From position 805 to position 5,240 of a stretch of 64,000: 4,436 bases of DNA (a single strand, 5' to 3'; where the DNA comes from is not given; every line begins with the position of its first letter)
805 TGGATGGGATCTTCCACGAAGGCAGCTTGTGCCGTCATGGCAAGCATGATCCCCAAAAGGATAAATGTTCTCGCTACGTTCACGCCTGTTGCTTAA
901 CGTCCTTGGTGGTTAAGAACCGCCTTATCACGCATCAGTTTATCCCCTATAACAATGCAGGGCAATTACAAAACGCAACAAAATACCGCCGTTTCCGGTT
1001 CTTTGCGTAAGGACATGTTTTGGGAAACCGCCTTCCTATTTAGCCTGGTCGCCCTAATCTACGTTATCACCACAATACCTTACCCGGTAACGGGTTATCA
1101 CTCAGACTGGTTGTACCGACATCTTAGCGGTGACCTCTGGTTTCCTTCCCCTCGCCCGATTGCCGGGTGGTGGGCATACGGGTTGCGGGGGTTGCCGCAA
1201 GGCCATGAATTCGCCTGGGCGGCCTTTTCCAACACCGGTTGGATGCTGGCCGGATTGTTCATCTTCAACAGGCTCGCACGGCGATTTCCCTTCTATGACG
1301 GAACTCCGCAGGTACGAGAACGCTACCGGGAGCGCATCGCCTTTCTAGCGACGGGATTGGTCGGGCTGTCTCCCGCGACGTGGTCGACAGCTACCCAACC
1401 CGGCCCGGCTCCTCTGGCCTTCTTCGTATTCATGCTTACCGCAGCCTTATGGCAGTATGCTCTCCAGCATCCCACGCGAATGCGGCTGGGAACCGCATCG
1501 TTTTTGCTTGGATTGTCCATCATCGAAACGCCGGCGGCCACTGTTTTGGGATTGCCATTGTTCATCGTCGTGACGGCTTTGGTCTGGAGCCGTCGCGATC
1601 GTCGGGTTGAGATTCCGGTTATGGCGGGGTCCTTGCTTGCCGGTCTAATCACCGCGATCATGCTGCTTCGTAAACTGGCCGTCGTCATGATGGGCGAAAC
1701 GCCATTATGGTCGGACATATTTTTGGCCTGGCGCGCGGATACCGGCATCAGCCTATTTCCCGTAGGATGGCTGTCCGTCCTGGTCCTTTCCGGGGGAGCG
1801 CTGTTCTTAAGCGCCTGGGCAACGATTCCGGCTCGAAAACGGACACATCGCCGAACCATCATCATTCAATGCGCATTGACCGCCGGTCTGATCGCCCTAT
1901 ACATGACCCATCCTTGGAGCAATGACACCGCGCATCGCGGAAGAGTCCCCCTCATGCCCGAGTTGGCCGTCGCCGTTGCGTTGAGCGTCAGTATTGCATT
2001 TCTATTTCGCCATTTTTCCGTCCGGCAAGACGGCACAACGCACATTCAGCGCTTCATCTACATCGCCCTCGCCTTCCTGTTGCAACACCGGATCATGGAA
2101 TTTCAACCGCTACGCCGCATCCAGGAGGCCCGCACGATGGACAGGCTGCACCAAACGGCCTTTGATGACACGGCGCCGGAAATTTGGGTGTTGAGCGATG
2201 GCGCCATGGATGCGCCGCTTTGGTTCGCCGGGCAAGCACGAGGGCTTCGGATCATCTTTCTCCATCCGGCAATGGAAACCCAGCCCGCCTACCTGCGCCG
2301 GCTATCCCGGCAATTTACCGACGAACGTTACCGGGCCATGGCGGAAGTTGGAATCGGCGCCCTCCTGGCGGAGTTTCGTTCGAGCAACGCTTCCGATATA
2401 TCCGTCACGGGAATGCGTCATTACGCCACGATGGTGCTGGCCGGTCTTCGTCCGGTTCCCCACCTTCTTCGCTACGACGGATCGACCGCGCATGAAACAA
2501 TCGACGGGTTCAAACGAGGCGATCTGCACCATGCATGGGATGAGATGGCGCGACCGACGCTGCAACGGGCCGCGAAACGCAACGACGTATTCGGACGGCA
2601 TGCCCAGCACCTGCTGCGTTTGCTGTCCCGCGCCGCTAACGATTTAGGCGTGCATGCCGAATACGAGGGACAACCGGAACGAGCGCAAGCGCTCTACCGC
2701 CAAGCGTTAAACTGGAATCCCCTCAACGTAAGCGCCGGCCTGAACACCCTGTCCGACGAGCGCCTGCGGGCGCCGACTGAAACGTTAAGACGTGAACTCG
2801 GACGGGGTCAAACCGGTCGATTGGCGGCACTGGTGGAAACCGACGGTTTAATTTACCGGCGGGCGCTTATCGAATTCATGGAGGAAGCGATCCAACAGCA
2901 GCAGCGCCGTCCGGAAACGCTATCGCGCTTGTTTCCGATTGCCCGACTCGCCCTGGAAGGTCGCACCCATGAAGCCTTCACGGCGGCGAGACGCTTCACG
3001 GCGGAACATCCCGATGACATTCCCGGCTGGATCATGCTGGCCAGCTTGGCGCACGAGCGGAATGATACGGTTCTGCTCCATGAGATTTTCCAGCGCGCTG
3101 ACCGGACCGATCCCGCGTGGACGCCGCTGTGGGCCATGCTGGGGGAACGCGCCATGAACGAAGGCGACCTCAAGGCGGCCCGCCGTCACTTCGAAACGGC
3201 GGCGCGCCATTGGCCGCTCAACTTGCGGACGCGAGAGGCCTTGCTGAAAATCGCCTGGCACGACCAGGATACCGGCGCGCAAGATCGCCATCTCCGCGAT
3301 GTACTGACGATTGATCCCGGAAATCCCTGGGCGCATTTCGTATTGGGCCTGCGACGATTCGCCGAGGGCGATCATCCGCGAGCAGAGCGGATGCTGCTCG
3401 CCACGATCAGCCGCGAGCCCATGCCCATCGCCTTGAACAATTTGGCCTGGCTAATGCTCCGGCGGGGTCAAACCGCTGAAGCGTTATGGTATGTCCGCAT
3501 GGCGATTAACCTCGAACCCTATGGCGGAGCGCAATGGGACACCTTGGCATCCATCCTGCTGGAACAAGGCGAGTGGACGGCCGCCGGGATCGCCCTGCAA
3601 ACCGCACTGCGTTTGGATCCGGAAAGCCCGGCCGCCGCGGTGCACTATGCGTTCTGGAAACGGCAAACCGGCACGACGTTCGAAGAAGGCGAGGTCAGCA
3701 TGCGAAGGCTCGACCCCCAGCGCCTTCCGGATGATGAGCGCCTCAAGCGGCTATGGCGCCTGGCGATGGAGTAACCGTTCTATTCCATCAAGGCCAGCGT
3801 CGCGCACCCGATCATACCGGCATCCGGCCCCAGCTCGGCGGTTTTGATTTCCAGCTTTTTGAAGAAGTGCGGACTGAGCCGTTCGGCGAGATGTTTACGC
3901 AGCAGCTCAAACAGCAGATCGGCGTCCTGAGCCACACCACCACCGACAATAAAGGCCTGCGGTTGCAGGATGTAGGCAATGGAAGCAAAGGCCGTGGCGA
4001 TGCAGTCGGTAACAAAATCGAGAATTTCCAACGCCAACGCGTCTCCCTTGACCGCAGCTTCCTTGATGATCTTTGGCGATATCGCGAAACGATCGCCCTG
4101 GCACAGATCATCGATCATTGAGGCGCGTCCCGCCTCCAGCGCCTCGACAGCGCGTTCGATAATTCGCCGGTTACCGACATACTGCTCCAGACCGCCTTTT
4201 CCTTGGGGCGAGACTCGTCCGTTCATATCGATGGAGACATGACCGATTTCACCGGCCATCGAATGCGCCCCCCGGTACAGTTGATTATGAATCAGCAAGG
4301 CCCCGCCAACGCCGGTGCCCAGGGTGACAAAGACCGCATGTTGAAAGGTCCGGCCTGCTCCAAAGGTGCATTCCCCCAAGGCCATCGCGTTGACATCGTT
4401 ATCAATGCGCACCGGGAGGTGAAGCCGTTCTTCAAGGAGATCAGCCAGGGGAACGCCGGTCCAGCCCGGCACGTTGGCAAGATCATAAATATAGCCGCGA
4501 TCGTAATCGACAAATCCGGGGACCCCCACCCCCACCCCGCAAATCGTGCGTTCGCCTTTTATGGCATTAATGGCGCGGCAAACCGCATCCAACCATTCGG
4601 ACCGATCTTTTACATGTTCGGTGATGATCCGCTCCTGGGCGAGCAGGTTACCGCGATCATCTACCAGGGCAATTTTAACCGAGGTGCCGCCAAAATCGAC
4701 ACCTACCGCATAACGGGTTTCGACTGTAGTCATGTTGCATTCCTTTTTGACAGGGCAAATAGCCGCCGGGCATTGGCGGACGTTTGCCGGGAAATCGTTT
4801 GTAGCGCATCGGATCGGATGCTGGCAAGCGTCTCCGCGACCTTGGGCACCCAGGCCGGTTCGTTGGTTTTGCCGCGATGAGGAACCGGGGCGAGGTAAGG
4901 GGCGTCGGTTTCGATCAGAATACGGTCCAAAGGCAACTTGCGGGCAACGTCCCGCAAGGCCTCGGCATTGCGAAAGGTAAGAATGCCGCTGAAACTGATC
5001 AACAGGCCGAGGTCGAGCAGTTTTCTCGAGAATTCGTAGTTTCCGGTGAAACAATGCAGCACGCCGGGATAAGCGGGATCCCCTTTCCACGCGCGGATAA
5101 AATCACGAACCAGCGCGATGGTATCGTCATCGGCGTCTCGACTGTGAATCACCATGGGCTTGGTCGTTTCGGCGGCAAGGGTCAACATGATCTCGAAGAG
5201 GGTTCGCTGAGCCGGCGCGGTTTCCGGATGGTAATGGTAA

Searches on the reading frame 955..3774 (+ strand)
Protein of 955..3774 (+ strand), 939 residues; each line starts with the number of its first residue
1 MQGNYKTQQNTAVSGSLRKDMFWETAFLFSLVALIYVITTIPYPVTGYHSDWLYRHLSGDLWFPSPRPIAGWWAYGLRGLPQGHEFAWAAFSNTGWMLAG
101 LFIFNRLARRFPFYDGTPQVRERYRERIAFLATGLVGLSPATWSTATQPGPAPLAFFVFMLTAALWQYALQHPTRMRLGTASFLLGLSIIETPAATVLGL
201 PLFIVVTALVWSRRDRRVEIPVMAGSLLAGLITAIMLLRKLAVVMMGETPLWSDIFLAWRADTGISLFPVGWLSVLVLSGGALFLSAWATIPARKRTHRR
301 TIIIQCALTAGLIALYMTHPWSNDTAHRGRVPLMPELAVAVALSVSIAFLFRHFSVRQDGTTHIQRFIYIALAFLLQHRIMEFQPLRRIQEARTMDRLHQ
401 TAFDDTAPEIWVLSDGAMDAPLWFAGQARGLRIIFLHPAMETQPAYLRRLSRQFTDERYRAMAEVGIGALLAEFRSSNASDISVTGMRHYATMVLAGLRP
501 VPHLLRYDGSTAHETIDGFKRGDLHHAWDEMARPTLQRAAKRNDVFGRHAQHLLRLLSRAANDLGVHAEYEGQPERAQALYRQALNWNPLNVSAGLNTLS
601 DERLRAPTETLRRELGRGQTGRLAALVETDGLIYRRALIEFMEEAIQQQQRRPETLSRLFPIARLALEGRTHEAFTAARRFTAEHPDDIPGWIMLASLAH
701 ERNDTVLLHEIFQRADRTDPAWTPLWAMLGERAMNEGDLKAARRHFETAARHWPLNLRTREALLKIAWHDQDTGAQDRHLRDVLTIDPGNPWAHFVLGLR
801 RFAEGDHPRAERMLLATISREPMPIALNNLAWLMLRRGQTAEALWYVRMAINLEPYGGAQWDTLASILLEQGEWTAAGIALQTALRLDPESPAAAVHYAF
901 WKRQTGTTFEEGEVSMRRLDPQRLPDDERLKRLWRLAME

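Call 20: search_protein_families(library=pfam, proteins=[window:955-3774:+])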
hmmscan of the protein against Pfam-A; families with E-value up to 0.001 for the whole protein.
window:955-3774:+ (939 aa): 11 families
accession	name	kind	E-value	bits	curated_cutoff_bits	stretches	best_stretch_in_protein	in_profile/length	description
PF13428.12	TPR_14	-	7e-16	57.6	23.5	0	860-899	3-42/44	Tetratricopeptide repeat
PF07719.23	TPR_2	-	1.6e-15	56.3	27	0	560-590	3-33/34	Tetratricopeptide repeat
PF14559.12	TPR_19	-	2.6e-12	47.3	25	0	779-821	13-55/68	Tetratricopeptide repeat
PF13432.12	TPR_16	-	4.8e-11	43.3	32.7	1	797-846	3-53/65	Tetratricopeptide repeat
PF23914.1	TPR_CcmH_CycH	-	6.9e-11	42.7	42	0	848-900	40-92/158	Cytochrome c-type biogenesis protein H TPR domain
PF13431.12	TPR_17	-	6.6e-09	35.8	24.4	0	825-844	14-33/34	Tetratricopeptide repeat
PF13414.12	TPR_11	-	2e-06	27.8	26.8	0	867-894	3-30/42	TPR repeat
PF13424.12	TPR_12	-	4.5e-06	27.2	30.1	0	557-586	44-73/77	Tetratricopeptide repeat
PF13181.12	TPR_8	-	3.7e-05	24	25.7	0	569-589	12-32/34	Tetratricopeptide repeat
PF13371.12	TPR_9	-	6.4e-05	23.3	35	1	834-895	5-66/73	Tetratricopeptide repeat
PF00515.34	TPR_1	-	0.00038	20.6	27.8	0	864-890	7-33/34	Tetratricopeptide repeat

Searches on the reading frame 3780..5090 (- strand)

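Call 20: search_protein_families(library=pfam, proteins=[window:3780-5090:-])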
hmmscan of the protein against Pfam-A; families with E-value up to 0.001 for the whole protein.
window:3780-5090:- (436 aa): 3 families
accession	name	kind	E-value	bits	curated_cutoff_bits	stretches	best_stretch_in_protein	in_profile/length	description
PF00480.26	ROK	-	3.8e-59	201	22.9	1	129-434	2-292/294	ROK family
PF02685.22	Glucokinase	-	3.6e-06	26.7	22.1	1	132-388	4-264/314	Glucokinase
PF01869.26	BcrAD_BadFG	-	1e-05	25.7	31.5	0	129-179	1-53/271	BadF/BadG/BcrA/BcrD ATPase family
